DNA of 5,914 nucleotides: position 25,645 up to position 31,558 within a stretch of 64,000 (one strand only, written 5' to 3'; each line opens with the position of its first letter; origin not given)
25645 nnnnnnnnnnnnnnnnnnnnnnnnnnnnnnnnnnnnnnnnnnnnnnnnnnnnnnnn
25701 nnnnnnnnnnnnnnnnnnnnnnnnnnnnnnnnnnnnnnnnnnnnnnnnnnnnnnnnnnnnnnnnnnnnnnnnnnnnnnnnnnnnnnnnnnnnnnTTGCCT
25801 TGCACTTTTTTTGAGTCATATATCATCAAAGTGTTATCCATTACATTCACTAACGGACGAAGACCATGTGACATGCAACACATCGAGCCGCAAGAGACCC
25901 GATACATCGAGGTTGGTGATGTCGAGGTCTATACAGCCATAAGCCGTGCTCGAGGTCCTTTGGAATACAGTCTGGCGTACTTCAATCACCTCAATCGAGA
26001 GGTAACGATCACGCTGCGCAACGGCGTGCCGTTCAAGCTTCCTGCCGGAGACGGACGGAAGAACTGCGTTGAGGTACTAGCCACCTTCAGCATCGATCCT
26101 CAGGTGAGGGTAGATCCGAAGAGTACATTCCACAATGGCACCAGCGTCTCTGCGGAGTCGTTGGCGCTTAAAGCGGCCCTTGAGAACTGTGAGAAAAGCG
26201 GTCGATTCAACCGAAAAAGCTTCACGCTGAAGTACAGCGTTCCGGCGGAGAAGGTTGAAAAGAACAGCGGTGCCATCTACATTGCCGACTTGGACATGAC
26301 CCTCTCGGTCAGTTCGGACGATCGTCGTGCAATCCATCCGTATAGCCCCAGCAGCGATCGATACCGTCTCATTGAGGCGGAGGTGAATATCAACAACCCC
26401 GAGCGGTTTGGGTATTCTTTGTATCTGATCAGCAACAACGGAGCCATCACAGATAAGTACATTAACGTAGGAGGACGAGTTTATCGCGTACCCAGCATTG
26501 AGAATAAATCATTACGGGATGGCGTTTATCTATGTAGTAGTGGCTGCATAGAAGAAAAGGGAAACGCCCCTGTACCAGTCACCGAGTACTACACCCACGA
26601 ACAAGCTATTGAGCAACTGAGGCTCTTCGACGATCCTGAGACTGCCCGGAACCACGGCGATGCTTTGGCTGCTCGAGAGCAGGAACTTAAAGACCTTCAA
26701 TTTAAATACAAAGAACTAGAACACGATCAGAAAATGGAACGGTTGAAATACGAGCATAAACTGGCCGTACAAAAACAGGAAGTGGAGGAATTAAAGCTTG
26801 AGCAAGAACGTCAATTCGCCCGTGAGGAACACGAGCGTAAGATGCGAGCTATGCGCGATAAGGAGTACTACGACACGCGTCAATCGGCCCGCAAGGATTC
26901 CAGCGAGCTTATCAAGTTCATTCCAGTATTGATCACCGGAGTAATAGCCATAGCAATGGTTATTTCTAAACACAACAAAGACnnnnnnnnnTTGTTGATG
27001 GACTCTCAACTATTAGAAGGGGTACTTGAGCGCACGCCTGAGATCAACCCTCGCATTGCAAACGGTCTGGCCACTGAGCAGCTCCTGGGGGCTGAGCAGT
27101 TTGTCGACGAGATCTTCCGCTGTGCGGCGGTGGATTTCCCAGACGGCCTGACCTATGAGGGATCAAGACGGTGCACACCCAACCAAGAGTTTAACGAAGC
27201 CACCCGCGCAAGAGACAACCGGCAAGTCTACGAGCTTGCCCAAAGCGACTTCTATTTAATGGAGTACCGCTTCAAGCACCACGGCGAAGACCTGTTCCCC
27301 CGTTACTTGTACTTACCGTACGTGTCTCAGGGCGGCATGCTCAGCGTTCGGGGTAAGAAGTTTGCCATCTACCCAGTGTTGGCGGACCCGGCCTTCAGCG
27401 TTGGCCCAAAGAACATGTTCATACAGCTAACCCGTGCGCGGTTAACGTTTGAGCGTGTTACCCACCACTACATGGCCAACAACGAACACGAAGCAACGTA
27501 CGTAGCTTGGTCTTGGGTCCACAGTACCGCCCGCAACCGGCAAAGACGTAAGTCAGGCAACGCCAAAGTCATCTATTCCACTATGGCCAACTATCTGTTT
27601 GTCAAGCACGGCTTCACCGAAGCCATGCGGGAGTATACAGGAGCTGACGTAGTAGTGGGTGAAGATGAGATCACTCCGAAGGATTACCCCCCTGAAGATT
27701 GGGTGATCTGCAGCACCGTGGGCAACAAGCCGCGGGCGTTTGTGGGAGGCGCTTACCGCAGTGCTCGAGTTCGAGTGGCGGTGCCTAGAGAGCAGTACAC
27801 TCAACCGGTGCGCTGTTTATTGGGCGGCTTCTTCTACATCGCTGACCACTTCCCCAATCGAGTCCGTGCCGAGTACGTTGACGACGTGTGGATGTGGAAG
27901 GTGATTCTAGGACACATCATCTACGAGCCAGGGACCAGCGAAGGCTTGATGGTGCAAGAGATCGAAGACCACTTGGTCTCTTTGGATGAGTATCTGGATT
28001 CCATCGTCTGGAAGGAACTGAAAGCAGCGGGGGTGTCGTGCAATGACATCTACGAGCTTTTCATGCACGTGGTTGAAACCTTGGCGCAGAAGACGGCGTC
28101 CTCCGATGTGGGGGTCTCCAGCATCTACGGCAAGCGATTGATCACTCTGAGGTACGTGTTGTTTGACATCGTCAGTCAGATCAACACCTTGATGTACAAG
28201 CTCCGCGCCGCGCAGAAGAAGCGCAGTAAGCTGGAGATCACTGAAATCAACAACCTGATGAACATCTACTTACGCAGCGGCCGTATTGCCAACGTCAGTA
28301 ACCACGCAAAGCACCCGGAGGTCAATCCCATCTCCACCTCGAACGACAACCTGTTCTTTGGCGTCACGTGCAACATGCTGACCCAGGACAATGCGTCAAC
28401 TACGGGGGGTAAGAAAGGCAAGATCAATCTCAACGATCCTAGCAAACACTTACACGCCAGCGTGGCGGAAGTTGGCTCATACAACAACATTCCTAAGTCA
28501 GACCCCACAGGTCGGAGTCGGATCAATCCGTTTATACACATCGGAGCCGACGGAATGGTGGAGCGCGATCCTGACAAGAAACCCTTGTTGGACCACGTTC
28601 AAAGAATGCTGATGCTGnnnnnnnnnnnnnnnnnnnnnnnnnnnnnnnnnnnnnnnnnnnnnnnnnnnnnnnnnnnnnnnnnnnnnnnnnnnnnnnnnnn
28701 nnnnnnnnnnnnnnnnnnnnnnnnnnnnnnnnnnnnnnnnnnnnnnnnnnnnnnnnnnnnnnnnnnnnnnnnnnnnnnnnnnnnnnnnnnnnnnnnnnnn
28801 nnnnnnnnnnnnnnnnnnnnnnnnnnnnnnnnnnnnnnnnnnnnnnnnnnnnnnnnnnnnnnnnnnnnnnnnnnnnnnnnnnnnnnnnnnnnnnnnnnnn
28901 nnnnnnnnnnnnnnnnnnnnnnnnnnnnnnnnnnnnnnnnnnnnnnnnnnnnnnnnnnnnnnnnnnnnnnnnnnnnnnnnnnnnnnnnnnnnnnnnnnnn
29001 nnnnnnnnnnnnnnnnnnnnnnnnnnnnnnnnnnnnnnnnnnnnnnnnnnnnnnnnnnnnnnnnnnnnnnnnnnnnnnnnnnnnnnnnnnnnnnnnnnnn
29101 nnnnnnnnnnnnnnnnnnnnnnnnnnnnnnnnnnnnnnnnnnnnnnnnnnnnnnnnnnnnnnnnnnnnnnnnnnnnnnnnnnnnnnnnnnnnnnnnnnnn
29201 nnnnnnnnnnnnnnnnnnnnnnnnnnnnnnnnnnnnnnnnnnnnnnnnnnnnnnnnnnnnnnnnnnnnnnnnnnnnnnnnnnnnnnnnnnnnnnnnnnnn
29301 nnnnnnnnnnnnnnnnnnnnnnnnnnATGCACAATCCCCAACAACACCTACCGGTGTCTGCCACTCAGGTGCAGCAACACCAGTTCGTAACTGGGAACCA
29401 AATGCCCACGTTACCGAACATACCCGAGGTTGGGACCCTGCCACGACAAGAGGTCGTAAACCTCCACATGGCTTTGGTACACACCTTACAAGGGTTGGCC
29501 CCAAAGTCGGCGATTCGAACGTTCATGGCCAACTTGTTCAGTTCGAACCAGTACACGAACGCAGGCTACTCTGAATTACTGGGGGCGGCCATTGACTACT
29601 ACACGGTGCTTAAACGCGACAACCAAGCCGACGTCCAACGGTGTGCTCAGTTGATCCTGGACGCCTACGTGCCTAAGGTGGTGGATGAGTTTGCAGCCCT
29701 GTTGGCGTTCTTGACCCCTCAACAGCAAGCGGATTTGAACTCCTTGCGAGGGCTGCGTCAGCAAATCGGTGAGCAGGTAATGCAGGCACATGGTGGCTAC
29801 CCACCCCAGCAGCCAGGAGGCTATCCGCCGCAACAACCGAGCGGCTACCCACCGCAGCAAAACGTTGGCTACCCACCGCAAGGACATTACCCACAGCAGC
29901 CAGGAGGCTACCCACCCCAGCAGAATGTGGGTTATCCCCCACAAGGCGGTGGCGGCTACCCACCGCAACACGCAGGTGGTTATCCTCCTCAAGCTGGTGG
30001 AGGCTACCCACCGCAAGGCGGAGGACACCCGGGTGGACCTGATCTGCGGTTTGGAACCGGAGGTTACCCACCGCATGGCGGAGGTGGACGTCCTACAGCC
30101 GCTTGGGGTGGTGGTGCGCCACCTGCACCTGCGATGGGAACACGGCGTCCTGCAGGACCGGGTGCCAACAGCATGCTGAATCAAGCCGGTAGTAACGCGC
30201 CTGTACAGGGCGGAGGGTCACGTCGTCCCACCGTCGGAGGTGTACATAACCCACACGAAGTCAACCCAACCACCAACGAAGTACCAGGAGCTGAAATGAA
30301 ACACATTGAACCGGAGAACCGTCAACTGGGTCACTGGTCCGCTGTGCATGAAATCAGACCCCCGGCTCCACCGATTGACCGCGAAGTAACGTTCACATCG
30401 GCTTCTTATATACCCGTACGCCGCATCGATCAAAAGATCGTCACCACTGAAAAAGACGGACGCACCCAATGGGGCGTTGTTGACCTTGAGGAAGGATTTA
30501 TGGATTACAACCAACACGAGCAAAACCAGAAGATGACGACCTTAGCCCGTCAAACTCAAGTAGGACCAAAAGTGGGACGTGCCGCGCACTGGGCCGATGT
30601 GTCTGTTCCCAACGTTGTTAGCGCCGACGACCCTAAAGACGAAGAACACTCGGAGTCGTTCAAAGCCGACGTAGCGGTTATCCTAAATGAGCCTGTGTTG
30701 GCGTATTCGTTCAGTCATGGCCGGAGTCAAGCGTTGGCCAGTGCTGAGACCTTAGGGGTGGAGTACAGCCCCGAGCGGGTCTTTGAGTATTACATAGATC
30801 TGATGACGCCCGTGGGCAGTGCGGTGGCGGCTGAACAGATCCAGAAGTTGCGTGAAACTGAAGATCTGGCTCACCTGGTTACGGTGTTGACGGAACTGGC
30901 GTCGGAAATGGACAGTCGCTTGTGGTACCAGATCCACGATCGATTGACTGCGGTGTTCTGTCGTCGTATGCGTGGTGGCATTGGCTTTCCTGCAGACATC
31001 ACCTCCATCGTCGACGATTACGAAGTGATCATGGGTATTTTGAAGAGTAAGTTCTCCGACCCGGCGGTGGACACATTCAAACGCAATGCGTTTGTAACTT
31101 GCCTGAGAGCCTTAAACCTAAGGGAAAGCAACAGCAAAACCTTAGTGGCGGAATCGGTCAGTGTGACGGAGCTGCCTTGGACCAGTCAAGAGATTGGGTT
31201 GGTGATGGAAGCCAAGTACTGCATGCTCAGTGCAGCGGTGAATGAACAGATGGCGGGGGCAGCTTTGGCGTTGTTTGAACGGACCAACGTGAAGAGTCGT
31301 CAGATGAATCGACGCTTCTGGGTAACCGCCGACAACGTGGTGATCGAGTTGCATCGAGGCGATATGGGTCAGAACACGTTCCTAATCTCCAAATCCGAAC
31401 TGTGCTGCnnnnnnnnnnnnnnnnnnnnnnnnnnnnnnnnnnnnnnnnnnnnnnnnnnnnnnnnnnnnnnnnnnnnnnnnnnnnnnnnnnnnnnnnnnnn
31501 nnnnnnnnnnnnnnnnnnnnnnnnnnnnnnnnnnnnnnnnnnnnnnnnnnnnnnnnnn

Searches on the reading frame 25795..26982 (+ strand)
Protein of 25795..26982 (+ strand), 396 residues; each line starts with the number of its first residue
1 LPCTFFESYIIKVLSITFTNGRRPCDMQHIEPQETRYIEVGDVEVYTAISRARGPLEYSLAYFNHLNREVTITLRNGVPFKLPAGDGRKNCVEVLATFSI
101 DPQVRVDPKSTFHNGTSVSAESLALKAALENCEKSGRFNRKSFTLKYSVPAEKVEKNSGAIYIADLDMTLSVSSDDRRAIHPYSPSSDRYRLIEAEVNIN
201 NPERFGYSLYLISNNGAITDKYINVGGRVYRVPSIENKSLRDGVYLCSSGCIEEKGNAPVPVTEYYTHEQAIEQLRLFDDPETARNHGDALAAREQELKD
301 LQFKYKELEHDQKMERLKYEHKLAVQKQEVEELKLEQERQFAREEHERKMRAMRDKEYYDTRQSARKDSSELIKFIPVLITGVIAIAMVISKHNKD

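Call 81: search_protein_families(library=phrogs, proteins=[window:25795-26982:+], max_evalue=0.001)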
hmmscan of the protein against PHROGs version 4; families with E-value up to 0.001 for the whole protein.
window:25795-26982:+ (396 aa): 3 families
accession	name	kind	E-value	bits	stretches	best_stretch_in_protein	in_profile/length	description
phrog_7727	-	unknown function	5.5e-52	177.9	1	56-390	30-372/377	-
phrog_7286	-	unknown function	2.2e-28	100.3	1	121-389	80-340/342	-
phrog_15024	-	unknown function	6.4e-08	32.9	1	35-257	24-251/355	-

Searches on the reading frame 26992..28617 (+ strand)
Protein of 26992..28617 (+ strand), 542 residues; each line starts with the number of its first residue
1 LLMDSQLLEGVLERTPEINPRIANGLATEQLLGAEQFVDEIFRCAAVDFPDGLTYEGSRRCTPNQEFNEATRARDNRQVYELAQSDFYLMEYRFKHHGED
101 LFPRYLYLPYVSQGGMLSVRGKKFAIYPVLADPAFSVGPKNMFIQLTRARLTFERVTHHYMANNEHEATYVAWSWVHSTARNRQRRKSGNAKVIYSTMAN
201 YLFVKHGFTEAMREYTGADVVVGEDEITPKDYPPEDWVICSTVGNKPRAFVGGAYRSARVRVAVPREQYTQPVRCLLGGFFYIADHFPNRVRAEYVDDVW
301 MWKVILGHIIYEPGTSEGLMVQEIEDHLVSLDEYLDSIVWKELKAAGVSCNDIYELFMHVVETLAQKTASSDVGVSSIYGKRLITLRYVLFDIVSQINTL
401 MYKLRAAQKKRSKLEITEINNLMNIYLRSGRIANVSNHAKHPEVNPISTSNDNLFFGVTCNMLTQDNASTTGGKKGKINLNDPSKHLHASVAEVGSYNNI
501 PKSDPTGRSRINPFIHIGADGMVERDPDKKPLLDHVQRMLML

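Call 81: search_protein_families(library=phrogs, proteins=[window:26992-28617:+], max_evalue=0.001)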
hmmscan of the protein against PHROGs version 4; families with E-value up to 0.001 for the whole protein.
window:26992-28617:+ (542 aa): 1 family
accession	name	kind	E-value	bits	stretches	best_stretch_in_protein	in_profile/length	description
phrog_2943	-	DNA, RNA and nucleotide metabolism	2.5e-157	525.6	1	3-540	1-530/535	polymerase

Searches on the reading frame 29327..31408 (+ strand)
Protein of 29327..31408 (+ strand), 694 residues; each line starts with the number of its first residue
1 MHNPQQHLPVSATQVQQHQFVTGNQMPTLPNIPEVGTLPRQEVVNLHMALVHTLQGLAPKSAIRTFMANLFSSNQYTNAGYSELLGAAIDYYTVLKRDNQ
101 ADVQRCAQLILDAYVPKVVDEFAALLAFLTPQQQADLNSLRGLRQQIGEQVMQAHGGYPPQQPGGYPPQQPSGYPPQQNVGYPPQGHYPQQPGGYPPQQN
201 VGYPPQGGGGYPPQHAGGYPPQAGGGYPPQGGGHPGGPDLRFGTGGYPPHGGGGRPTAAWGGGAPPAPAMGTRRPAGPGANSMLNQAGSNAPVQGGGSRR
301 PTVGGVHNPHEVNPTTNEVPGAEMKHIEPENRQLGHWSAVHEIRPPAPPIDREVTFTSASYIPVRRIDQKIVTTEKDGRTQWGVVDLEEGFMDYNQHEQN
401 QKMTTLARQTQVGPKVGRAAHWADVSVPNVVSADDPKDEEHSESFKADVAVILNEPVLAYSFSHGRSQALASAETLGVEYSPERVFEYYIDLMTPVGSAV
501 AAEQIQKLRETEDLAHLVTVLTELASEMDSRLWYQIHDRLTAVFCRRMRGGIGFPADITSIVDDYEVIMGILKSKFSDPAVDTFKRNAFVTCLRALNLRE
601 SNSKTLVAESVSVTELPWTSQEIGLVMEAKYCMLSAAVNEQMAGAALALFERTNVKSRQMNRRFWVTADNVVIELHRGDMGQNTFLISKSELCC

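Call 81: search_protein_families(library=phrogs, proteins=[window:29327-31408:+], max_evalue=0.001)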
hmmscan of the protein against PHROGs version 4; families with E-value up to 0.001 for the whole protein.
window:29327-31408:+ (694 aa): 1 family
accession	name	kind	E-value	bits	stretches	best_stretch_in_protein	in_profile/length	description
phrog_15010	-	unknown function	7.9e-18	65.7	2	1-189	1-202/712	-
